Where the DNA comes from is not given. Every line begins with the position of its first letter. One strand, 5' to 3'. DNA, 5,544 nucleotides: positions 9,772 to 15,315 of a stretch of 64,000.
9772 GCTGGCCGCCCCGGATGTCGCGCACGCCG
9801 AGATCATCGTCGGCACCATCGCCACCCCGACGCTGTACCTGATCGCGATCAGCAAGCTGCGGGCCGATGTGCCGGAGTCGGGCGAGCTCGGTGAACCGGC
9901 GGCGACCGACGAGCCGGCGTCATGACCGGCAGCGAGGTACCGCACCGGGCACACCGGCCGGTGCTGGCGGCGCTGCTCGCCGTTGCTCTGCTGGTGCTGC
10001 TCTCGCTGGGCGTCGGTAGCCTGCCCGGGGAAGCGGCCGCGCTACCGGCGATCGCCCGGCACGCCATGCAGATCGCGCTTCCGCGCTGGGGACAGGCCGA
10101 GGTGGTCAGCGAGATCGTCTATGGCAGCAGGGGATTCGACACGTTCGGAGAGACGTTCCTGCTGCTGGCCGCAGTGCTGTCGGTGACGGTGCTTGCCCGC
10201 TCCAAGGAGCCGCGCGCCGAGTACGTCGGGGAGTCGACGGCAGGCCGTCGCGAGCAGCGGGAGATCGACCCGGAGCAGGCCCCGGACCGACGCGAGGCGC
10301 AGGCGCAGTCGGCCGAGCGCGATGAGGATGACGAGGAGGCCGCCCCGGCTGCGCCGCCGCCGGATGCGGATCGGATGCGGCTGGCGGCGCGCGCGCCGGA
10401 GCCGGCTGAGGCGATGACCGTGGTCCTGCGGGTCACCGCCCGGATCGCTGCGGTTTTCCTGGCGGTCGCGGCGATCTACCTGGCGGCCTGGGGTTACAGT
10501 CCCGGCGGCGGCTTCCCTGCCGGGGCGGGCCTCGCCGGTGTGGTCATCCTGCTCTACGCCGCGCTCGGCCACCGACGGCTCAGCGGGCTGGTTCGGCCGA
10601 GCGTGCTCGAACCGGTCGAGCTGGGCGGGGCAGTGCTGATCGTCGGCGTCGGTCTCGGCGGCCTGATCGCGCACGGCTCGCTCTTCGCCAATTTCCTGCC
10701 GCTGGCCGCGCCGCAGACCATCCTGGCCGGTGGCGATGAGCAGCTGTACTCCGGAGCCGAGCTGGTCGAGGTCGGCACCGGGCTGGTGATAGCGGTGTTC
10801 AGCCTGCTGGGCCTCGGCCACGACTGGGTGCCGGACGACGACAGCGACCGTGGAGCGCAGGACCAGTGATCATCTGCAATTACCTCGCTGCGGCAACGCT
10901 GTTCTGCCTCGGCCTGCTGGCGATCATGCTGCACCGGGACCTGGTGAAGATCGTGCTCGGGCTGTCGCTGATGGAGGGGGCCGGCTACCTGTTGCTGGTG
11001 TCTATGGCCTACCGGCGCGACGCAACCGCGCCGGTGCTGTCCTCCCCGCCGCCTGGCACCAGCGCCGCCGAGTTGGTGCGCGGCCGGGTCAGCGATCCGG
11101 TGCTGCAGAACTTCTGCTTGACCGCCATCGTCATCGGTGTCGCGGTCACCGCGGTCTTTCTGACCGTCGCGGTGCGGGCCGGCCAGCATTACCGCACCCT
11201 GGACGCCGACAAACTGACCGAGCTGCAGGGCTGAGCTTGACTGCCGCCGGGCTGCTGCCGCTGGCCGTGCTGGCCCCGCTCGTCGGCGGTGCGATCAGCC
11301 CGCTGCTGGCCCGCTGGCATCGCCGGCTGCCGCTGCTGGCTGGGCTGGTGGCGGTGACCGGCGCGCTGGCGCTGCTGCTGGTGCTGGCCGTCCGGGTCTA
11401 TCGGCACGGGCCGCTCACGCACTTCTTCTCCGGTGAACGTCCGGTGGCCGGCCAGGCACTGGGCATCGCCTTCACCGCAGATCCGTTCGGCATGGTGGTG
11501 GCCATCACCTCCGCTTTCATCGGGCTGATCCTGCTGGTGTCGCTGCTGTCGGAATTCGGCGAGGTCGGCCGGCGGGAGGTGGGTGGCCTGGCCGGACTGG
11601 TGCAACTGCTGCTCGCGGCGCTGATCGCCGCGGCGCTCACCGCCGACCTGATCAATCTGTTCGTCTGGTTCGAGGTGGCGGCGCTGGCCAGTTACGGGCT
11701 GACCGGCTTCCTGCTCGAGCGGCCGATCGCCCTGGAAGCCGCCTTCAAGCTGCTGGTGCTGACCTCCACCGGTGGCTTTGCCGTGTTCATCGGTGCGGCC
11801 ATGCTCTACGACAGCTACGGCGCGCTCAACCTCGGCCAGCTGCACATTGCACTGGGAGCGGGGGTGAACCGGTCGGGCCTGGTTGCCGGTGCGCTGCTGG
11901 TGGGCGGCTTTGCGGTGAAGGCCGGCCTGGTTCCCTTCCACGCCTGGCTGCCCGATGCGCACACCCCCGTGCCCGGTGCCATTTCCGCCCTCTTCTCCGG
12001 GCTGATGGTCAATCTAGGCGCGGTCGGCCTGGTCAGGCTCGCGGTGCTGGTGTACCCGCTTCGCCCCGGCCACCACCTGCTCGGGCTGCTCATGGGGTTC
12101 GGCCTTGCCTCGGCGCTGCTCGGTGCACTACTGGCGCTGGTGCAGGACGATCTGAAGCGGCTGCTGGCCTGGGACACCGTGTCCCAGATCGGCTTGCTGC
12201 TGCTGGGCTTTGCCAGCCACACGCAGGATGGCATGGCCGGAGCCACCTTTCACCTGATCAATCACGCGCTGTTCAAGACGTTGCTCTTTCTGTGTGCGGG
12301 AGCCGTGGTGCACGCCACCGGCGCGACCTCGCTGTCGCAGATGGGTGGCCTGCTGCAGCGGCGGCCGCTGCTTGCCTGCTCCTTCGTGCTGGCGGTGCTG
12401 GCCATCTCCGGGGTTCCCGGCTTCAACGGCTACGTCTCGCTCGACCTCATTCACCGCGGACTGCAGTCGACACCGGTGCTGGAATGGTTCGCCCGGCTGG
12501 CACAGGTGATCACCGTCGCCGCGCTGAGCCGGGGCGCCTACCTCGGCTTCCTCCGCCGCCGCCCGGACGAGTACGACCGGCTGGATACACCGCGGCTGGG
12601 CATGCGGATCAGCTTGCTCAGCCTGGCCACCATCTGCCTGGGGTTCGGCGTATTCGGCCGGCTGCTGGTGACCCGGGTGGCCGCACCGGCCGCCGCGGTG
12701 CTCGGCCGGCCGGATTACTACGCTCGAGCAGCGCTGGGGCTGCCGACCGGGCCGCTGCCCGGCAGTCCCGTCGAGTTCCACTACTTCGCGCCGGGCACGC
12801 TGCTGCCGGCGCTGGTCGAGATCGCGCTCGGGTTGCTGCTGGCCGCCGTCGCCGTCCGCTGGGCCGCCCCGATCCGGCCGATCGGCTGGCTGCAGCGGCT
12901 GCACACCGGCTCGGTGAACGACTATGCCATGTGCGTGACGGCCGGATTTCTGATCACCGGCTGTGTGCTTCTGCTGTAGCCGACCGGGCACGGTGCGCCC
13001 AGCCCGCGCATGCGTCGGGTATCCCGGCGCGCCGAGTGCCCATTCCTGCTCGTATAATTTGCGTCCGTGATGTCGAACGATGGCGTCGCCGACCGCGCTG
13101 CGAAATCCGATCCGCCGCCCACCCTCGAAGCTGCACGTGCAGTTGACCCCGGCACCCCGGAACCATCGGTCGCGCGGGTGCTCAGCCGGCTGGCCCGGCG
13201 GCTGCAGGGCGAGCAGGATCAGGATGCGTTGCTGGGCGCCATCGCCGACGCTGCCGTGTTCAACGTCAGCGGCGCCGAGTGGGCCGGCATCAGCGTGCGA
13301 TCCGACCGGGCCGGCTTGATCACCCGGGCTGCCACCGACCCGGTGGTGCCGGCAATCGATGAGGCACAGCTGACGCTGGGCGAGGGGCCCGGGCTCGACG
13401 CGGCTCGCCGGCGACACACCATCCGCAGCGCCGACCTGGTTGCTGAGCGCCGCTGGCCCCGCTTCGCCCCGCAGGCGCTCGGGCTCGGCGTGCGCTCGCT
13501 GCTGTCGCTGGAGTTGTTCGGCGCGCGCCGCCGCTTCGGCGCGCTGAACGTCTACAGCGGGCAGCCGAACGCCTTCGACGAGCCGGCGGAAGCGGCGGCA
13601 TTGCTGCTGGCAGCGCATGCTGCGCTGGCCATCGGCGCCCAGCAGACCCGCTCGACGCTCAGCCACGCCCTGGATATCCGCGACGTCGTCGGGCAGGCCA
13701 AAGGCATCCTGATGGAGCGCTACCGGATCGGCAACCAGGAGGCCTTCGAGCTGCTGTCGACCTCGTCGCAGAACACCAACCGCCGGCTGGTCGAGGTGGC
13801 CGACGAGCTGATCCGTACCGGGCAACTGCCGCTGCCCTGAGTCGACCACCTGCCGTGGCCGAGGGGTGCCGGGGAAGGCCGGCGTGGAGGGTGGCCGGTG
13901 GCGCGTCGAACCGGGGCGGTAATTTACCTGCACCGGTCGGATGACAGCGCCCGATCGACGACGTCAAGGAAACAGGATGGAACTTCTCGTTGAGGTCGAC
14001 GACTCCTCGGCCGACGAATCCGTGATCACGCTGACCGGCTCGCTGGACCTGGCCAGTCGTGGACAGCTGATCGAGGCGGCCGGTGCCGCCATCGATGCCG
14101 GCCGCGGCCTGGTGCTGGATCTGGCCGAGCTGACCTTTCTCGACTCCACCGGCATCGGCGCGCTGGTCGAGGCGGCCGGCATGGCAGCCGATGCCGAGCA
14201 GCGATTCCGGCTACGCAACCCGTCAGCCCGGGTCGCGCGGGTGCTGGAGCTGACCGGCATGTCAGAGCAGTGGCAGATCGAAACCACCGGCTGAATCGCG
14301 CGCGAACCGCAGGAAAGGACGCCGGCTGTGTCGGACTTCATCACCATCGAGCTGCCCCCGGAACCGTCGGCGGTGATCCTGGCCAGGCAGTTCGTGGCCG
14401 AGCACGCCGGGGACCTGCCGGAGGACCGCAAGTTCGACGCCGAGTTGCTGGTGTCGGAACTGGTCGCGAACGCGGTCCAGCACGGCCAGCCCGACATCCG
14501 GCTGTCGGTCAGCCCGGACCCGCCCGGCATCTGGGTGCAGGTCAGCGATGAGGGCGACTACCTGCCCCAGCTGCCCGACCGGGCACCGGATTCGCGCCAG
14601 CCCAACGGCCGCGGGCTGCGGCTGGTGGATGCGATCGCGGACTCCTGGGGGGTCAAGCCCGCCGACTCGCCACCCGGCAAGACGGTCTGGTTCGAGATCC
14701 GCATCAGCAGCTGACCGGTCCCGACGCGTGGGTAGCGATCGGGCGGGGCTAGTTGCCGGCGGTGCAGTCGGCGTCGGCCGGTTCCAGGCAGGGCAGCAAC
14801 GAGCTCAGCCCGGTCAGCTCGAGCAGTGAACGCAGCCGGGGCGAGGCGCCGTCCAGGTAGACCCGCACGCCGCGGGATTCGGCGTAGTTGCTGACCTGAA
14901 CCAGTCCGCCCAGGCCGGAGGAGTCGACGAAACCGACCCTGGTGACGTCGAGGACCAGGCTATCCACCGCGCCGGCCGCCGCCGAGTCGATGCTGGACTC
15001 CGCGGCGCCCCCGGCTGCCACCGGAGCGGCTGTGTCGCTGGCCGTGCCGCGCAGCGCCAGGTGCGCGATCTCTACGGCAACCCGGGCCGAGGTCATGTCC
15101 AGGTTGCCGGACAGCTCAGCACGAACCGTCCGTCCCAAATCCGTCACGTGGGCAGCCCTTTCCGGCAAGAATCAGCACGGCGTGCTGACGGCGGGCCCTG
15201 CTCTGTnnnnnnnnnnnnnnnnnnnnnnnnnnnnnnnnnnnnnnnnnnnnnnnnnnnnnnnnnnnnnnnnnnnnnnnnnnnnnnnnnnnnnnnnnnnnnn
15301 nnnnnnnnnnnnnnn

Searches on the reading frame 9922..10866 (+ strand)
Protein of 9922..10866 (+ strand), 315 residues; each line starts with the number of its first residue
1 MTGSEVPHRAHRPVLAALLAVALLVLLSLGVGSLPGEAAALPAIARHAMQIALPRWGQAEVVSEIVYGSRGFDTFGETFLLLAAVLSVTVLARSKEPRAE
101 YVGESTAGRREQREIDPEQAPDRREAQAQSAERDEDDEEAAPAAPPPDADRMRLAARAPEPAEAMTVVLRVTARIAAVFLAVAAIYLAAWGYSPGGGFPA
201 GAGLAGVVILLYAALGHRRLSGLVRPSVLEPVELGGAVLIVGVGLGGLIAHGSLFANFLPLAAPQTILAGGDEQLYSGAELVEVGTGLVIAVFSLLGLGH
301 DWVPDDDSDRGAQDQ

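Call 69: search_protein_families(library=pfam, proteins=[window:9922-10866:+], max_evalue=0.0001)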
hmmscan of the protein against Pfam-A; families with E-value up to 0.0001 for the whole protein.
window:9922-10866:+ (315 aa): 2 families
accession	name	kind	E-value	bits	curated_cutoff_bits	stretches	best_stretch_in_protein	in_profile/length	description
PF04039.18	MnhB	-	2.7e-11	44.2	22.5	1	168-292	1-123/127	Domain related to MnhB subunit of Na+/H+ antiporter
PF20501.3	MbhE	-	2.7e-05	24.6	27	1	42-104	31-93/98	MBH, subunit E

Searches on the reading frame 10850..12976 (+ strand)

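Call 69: search_protein_families(library=pfam, proteins=[window:10850-12976:+], max_evalue=0.0001)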
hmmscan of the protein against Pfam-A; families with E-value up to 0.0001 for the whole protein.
window:10850-12976:+ (709 aa): 1 family
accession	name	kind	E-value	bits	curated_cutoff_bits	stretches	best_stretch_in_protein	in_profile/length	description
PF00361.26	Proton_antipo_M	-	7.4e-60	203.1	21.5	1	265-535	2-272/294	NADH:quinone oxidoreductase/Mrp antiporter, TM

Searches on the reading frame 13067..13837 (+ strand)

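Call 69: search_protein_families(library=pfam, proteins=[window:13067-13837:+], max_evalue=0.0001)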
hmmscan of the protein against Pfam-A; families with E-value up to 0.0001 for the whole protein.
window:13067-13837:+ (257 aa): 2 families
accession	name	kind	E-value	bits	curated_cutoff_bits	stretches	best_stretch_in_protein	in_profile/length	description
PF03861.19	ANTAR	-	2.5e-18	66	27.3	1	198-249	3-54/54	ANTAR domain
PF13185.12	GAF_2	-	3.7e-12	47.1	28.6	1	50-189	2-135/136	GAF domain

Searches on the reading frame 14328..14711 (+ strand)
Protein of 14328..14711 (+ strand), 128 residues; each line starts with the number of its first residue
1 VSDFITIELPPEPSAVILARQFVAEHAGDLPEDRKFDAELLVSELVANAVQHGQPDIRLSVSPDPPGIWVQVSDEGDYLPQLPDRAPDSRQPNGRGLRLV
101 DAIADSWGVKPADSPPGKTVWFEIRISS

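Call 69: search_protein_families(library=pfam, proteins=[window:14328-14711:+], max_evalue=0.0001)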
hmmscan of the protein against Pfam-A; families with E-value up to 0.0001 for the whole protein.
window:14328-14711:+ (128 aa): 2 families
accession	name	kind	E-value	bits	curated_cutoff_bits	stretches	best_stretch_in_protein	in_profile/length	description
PF13581.12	HATPase_c_2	-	1.1e-15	58.2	27.4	1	10-122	2-125/127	Histidine kinase-like ATPase domain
PF02518.31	HATPase_c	-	6.5e-08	33.4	26.4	1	39-125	7-108/111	Histidine kinase-, DNA gyrase B-, and HSP90-like ATPase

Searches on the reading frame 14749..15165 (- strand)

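Call 69: search_protein_families(library=pfam, proteins=[window:14749-15165:-], max_evalue=0.0001)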
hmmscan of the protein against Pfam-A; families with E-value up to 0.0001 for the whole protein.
window:14749-15165:- (138 aa): 2 families
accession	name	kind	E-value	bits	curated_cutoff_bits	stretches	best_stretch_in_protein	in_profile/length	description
PF01740.26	STAS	-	1.6e-12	47.6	22.6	1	57-124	29-97/106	STAS domain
PF13466.11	STAS_2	-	3.3e-12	46.9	29.2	1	61-120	21-79/80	STAS domain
